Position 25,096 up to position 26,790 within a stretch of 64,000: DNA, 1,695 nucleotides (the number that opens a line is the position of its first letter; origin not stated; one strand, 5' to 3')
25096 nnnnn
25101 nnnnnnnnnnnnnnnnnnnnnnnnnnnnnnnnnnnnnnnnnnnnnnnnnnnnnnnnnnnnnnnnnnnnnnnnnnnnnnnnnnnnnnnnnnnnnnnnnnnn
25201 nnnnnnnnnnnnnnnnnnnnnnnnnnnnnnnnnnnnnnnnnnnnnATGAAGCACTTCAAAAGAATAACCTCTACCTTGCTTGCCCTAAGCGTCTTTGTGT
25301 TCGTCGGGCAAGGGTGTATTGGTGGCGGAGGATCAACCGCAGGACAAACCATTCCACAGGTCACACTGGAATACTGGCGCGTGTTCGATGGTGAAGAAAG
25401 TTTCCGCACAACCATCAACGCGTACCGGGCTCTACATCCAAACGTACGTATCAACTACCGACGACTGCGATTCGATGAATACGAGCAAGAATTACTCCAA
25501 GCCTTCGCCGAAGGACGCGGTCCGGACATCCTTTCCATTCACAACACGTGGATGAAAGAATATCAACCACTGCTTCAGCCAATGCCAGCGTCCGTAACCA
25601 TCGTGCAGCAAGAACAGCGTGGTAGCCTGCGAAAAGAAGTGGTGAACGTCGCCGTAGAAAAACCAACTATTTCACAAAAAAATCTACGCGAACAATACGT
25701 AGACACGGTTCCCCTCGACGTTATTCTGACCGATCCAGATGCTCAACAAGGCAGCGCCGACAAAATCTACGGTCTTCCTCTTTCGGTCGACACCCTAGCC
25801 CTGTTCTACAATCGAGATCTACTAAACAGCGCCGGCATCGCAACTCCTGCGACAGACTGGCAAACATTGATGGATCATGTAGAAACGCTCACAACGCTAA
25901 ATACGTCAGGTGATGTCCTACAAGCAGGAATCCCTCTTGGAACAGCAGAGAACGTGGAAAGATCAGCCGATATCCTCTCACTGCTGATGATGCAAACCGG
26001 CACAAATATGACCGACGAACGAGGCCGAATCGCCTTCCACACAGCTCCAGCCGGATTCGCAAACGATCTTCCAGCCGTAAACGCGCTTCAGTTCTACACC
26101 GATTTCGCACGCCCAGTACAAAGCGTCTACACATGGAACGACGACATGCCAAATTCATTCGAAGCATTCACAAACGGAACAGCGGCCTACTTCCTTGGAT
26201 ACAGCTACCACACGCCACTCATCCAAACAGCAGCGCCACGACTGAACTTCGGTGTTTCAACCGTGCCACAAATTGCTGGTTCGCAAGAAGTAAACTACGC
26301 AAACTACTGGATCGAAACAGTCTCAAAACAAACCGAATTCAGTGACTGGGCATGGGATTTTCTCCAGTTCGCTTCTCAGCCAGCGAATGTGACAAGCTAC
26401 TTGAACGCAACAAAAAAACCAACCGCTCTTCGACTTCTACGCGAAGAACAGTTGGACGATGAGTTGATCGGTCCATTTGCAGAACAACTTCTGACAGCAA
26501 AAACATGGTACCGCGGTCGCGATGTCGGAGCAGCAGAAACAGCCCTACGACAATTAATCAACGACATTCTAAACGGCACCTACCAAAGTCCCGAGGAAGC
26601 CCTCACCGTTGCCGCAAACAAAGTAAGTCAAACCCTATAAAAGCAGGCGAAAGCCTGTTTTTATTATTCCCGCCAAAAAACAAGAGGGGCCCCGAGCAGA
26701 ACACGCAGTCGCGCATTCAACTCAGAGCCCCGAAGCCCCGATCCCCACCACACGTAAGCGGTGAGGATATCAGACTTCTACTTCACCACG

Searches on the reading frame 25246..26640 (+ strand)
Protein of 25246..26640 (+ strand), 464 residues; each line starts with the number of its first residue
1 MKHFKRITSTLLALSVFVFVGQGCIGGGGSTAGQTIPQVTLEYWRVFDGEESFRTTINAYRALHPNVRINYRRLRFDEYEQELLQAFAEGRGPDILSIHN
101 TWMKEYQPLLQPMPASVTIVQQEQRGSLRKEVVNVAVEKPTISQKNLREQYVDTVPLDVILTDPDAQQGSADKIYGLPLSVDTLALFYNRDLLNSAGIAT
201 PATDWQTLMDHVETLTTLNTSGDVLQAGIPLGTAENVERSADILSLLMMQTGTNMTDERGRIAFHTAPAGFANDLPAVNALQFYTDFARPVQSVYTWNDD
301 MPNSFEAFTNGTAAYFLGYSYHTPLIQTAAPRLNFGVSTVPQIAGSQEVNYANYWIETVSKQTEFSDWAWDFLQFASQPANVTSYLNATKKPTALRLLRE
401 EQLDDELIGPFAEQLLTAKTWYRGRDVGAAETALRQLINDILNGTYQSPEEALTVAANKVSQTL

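Call 11: search_protein_families(library=pfam, proteins=[window:25246-26640:+], max_evalue=0.001)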
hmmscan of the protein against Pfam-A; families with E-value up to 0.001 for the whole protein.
window:25246-26640:+ (464 aa): 2 families
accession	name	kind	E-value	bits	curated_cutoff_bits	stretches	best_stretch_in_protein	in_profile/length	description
PF01547.30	SBP_bac_1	-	1.3e-23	84.9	26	1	52-381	9-305/307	Bacterial extracellular solute-binding protein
PF13416.11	SBP_bac_8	-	7.9e-21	75.5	27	1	57-390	3-257/279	Bacterial extracellular solute-binding protein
